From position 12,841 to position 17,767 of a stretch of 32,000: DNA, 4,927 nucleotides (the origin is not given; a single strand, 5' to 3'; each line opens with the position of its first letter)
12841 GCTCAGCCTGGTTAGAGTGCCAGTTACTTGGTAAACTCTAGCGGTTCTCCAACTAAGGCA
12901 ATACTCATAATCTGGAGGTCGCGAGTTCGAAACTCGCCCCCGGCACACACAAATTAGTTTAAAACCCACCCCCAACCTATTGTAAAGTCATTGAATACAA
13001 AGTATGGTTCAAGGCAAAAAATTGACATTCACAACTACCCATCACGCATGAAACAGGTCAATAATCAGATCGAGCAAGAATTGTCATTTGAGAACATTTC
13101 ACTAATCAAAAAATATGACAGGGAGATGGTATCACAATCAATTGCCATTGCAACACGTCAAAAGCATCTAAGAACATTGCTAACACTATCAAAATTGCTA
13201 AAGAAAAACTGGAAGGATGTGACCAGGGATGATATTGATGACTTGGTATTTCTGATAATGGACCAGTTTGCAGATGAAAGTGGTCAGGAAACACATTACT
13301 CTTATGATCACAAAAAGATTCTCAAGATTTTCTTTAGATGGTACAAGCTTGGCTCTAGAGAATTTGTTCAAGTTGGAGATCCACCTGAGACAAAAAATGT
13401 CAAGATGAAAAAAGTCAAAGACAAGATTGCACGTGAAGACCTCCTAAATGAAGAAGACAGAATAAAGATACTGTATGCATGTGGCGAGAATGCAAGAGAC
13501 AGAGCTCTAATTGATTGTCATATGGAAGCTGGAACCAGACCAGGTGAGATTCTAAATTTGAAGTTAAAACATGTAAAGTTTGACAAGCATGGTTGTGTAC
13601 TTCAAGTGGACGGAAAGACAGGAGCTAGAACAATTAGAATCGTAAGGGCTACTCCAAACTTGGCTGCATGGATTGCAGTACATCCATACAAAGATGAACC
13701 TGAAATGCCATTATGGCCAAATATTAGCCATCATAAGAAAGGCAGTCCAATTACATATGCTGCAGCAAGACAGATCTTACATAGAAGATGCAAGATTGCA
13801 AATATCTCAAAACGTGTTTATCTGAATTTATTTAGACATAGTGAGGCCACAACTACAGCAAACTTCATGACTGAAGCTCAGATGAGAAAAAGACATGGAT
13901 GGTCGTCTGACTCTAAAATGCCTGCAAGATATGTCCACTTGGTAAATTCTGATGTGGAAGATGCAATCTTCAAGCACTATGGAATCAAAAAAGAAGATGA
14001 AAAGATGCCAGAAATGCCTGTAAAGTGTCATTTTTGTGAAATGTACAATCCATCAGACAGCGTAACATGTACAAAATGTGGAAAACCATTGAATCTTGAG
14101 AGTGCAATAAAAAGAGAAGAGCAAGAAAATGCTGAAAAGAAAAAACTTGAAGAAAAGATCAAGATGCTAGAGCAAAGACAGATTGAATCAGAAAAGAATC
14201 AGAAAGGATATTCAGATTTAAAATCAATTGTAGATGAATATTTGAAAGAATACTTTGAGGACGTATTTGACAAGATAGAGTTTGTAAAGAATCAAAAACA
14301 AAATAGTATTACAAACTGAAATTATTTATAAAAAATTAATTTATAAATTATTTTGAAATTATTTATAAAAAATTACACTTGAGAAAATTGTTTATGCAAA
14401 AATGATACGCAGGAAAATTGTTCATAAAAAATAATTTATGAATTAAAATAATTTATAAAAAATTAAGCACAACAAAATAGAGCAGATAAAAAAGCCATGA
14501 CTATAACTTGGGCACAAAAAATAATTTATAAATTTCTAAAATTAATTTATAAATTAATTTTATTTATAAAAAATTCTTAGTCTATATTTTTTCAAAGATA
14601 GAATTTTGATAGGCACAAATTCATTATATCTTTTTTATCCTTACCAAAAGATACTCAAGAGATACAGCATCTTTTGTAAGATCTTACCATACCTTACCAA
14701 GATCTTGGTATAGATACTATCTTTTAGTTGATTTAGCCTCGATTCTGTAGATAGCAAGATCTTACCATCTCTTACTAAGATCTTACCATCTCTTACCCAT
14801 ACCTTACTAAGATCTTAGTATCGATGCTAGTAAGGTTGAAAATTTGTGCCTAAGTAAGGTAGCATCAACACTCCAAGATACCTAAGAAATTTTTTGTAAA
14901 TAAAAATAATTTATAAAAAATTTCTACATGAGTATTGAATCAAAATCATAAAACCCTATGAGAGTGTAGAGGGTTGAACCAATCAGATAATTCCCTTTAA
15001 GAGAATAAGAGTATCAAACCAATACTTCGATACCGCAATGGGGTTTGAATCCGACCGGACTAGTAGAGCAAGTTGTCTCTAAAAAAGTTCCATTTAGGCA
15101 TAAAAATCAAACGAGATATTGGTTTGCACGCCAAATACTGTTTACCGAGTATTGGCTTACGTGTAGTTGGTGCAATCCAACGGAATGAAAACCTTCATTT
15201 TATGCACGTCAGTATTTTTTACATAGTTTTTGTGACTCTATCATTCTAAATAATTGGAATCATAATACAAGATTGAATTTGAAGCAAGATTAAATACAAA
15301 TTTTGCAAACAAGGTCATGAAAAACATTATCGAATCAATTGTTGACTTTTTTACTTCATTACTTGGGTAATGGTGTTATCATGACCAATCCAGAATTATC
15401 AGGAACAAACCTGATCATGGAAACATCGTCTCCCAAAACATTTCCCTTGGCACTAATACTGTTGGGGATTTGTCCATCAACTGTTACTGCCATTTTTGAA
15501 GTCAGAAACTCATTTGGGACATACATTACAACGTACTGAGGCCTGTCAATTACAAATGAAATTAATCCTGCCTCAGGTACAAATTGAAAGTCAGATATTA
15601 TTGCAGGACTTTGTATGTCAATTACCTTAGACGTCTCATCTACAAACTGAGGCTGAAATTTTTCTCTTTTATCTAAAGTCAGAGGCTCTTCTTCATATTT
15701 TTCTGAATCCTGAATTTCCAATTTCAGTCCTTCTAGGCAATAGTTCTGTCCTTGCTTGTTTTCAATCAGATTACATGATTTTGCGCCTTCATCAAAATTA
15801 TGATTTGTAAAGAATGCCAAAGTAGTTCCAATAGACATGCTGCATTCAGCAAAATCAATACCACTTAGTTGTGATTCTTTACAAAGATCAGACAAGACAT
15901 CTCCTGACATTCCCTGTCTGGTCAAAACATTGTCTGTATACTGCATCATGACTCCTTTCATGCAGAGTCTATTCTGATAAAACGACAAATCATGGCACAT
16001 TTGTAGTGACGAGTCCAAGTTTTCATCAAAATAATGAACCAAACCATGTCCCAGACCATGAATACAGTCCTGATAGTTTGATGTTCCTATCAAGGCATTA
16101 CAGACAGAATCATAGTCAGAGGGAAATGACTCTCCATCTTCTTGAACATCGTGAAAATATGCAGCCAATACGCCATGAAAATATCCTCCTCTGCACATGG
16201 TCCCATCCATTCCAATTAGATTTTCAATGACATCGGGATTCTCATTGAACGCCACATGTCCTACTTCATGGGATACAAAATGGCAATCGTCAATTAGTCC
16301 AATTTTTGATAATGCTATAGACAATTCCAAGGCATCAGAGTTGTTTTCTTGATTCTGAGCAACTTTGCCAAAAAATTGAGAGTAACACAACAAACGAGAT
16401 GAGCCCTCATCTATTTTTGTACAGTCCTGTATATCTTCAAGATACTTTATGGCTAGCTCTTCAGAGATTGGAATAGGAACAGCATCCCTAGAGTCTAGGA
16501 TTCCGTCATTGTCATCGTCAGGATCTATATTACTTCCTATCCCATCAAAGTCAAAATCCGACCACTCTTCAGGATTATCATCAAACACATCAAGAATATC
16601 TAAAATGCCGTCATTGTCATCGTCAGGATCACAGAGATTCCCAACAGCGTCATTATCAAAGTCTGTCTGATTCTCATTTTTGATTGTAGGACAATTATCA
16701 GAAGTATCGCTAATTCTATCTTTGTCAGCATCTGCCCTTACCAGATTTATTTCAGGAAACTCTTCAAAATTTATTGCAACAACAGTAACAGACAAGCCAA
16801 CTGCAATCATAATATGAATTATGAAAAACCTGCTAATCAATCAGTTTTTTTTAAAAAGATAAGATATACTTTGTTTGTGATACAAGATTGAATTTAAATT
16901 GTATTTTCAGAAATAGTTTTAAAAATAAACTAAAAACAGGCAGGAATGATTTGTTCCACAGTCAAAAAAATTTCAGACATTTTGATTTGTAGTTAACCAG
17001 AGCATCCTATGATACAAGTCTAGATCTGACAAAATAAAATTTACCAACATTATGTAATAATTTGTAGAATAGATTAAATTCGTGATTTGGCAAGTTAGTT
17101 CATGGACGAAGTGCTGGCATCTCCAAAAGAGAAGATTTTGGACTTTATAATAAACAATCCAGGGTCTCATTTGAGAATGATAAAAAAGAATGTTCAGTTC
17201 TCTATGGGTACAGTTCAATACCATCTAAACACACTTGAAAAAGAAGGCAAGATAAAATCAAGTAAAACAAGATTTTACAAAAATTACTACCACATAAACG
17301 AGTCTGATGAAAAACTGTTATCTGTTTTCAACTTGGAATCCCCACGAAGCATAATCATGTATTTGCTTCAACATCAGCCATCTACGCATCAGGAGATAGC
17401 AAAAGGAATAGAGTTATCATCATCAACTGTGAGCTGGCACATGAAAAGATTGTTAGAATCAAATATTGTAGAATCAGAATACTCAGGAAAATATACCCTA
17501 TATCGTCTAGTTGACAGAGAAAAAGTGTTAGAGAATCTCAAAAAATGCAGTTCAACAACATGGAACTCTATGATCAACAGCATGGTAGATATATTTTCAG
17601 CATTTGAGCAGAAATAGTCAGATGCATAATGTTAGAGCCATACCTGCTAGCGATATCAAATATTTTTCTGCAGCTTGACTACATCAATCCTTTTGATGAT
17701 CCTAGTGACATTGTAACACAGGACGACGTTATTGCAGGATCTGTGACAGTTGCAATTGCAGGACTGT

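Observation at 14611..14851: IR-bounded 241-bp core packed with AGATCT-centred palindromes that show compensatory symmetric substitutions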

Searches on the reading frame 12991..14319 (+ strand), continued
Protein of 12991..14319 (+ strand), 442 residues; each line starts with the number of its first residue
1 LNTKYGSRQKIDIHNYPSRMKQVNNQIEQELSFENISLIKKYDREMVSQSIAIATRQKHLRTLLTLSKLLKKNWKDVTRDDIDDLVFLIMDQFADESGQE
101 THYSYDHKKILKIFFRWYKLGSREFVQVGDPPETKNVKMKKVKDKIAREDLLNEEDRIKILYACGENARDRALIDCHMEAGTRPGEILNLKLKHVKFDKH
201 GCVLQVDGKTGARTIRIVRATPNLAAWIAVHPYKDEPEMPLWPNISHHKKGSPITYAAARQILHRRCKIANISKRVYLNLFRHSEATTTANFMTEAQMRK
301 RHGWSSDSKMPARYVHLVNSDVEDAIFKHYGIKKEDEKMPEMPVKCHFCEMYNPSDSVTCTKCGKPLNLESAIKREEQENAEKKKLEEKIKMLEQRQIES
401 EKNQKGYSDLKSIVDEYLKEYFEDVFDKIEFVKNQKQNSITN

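Call 96: predict_structure(alignment_id=A5)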
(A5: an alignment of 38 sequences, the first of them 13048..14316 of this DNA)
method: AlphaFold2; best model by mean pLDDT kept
length: 423 residues; sequences in the alignment: 38
mean_pLDDT: 78.1   pTM: 0.47
mean pLDDT of the five models: 78.1, 74.5, 71.1, 70.8, 64.5
residues with pLDDT >= 90: 135; 70-90: 190; 50-70: 40; < 50: 58
segments of 3 or more residues with pLDDT < 50: 125-130, 261-276, 282-286, 288-308, 311-313, 317-320
pLDDT, mean of each block of 10 residues (from residue 1): 89 94 95 91 96 93 95 85 89 95 91 90 56 74 89 87 76 87 73 68 90 94 87 87 89 70 40 45 46 32 42 49 75 79 82 81 87 86 80 82 80 70 53
secondary structure, 60 per line:
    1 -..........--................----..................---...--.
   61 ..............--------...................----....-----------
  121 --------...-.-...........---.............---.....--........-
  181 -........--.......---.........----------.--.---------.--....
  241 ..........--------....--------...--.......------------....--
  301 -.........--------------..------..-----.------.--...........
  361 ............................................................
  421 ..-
elements in order: H2-11 H14-29 H34-51 H60-74 H83-101 H106-109 H135-145 H149-161 H165-169 E176-179 E182-189 E192-198 H202-210 H237-250 H276-282 H295-298 H302-310 H350-422
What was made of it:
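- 12991..14319 (+): Tyrosine integrase. The first in-frame ATG is at 13048, giving 423 aa. It has a catalytic domain, a C-terminal zinc ribbon and a 73-residue terminal helix. AlphaFold model: helix 350-422, pLDDT about 80 (call 96).
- Closest known: Accessory or arm-type DNA of tyrosine-recombinase systems. Different: No arm-binding domain is evident; the tail is a long helix (call 96).
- The integrase C-terminal tail that co-varies with the array is predicted to be a single long helix, which suggests oligomerisation rather than DNA recognition (call 96).
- Tried and rejected: The tail is predicted to be one 73-residue helix after the zinc ribbon (call 96).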

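Call 104: search_protein_families(library=pfam, proteins=[L001:11783-13444:-, L001:13791-14195:+, L001:14435-14716:-, L001:14642-14980:+, L001:14769-16394:-, L001:16485-18212:-, L001:18290-18607:-, L001:18743-20050:-, L001:20097-20870:-], max_evalue=0.001)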
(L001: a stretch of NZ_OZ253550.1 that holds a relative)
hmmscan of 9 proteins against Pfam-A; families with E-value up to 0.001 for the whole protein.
L001:11783-13444:- (553 aa): 1 family
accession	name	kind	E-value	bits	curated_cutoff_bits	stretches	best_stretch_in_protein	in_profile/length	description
PF00413.30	Peptidase_M10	-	6.7e-05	23.3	24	1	165-233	104-159/159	Matrixin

L001:13791-14195:+ (134 aa): 0 families

L001:14435-14716:- (93 aa): 0 families

L001:14642-14980:+ (112 aa): 0 families

L001:14769-16394:- (541 aa): 0 families

L001:16485-18212:- (575 aa): 2 families
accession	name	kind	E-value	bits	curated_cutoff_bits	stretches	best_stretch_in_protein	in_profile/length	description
PF21082.3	MS_channel_3rd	-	2.9e-08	34.5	21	1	482-533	36-88/88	Mechanosensitive ion channel MscS, C-terminal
PF00924.24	MS_channel_2nd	-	4e-07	30.5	20.2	1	343-411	2-68/68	Mechanosensitive ion channel, beta-domain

L001:18290-18607:- (105 aa): 0 families

L001:18743-20050:- (435 aa): 2 families
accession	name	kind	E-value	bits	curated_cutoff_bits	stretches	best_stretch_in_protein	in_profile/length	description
PF20379.3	DUF6674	-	0.00023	21.3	28.5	0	366-429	27-90/251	Family of unknown function (DUF6674)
PF00261.25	Tropomyosin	-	0.00042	20.3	38.6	0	192-247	4-59/242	Tropomyosin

L001:20097-20870:- (257 aa): 0 families

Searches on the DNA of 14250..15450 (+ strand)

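Call 15: search_rna_families(source=window, start=14250, end=15450, threshold=evalue, max_evalue=5)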
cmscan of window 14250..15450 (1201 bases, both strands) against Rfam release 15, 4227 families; matches with E-value up to 5: 0.
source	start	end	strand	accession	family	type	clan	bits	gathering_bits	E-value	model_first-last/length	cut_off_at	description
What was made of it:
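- No Rfam family matches, even at E <= 5 (call 15).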

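Call 67: search_dna_similar(query=window:14320-15358:+, collection=phages, mode=distant, max_evalue=0.01)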
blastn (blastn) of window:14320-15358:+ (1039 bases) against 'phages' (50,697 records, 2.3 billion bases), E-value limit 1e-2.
No match.

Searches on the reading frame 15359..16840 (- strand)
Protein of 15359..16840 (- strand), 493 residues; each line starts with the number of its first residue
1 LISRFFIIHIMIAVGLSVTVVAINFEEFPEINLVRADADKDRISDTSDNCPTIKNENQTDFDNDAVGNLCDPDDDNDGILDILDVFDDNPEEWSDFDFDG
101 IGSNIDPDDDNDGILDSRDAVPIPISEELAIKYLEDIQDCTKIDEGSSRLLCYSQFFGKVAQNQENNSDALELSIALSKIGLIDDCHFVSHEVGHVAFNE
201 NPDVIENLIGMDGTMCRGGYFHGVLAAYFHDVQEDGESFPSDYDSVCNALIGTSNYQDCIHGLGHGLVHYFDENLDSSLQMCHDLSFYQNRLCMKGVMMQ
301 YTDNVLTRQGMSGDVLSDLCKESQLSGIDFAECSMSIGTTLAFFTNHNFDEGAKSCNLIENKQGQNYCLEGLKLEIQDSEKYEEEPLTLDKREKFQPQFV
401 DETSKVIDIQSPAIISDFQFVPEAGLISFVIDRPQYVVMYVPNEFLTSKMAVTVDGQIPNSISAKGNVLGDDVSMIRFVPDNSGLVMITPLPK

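Call 6: search_protein_families(library=pfam, proteins=[window:15359-16840:-], max_evalue=0.01)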
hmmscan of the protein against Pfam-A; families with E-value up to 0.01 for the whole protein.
window:15359-16840:- (493 aa): 1 family
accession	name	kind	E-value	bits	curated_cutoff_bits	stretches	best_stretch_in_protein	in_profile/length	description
PF02412.23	TSP_3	-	6.3e-08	32.6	25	2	36-58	14-36/36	Thrombospondin type 3 repeat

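Call 98: find_encoding_contigs(protein=window:15362-16810:-, flank=6000, max_places=8)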
Protein window:15362-16810:- (483 aa): 8 contigs read that carry it; 7 places shown.
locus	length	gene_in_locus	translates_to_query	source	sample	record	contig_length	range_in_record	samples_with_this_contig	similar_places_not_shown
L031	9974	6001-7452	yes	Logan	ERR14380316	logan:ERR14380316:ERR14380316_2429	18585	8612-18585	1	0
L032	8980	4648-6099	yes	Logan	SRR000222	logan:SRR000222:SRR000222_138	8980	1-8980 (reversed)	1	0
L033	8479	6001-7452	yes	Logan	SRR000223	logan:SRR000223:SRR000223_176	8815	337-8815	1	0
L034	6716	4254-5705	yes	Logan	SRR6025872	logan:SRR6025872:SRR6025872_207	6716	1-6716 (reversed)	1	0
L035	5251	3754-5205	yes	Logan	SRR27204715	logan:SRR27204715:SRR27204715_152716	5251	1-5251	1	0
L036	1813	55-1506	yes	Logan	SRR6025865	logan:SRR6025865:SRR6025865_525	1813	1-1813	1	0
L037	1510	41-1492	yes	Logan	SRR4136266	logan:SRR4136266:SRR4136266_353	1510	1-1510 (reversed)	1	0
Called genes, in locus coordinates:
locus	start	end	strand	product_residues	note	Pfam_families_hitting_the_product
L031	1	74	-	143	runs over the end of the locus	-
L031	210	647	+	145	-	PF00582:Usp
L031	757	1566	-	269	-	PF02195:ParB_N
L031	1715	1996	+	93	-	-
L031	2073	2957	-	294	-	-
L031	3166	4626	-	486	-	PF13860:FlgD_ig (faint), PF01835:MG2 (weak)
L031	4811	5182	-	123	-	-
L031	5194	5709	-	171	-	PF24266:HTH_HVO_0163_N, PF01047:MarR (faint), PF04703:FaeA (faint), PF12802:MarR_2 (faint), PF01022:HTH_5, PF12840:HTH_20 (weak), PF13412:HTH_24, PF01978:TrmB (weak), +2 more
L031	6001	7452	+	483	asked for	PF02412:TSP_3 (faint)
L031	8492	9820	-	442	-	PF00589:Phage_integrase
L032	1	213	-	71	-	?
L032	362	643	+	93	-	-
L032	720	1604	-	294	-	-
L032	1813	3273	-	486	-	PF13860:FlgD_ig (faint), PF01835:MG2 (weak)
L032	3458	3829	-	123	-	-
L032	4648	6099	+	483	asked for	PF02412:TSP_3 (faint)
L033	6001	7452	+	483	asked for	PF02412:TSP_3 (faint)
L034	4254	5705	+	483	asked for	PF02412:TSP_3 (faint)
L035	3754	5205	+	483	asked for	PF02412:TSP_3 (faint)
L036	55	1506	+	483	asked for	PF02412:TSP_3 (faint)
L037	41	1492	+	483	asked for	PF02412:TSP_3 (faint)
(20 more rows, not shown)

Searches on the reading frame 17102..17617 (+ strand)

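Call 6: search_protein_families(library=pfam, proteins=[window:17102-17617:+], max_evalue=0.01)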
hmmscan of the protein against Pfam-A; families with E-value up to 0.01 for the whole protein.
window:17102-17617:+ (171 aa): 27 families (the best 25 are shown)
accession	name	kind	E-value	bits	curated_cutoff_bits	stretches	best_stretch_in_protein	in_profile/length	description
PF24266.1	HTH_HVO_0163_N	-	1.2e-15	57.7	31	1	9-65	4-60/70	HVO_0163, N-terminal HTH domain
PF13412.12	HTH_24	-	2e-14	53.3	21.9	2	82-124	6-48/48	Winged helix-turn-helix DNA-binding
PF01022.26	HTH_5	-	2.2e-12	47.1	22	1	82-125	4-47/47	Bacterial regulatory protein, arsR family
PF01978.25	TrmB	-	3.9e-10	39.9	25.6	1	87-139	16-67/68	Sugar-specific transcriptional regulator TrmB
PF12840.13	HTH_20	-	4.8e-10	39.7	27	1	82-126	7-51/51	Helix-turn-helix domain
PF13601.12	HTH_34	-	2e-07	31.5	27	1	12-58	5-51/80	Winged helix DNA-binding domain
PF04703.18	FaeA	-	2.9e-07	31.2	20.7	1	9-57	2-51/62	FaeA-like protein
PF01047.28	MarR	-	9.7e-07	29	24.6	1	84-125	8-49/59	MarR family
PF24033.1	DUF7342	-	2.2e-06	28.2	31.6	1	91-147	15-71/150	Family of unknown function (DUF7342)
PF12802.13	MarR_2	-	1.7e-05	25.4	27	0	84-126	10-53/61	MarR family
PF09339.16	HTH_IclR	-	2.6e-05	24.3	22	0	88-125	12-50/52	IclR helix-turn-helix domain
PF03965.22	Penicillinase_R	-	2.9e-05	24.8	22.6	1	90-150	14-80/115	Penicillinase repressor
PF08279.18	HTH_11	-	4.1e-05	23.8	25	1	83-125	4-48/55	HTH domain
PF14493.12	HTH_40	-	0.00012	22.7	27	0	91-147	10-59/89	Helix-turn-helix domain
PF13545.12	HTH_Crp_2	-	0.0002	21.7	27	1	93-141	22-66/70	Crp-like helix-turn-helix domain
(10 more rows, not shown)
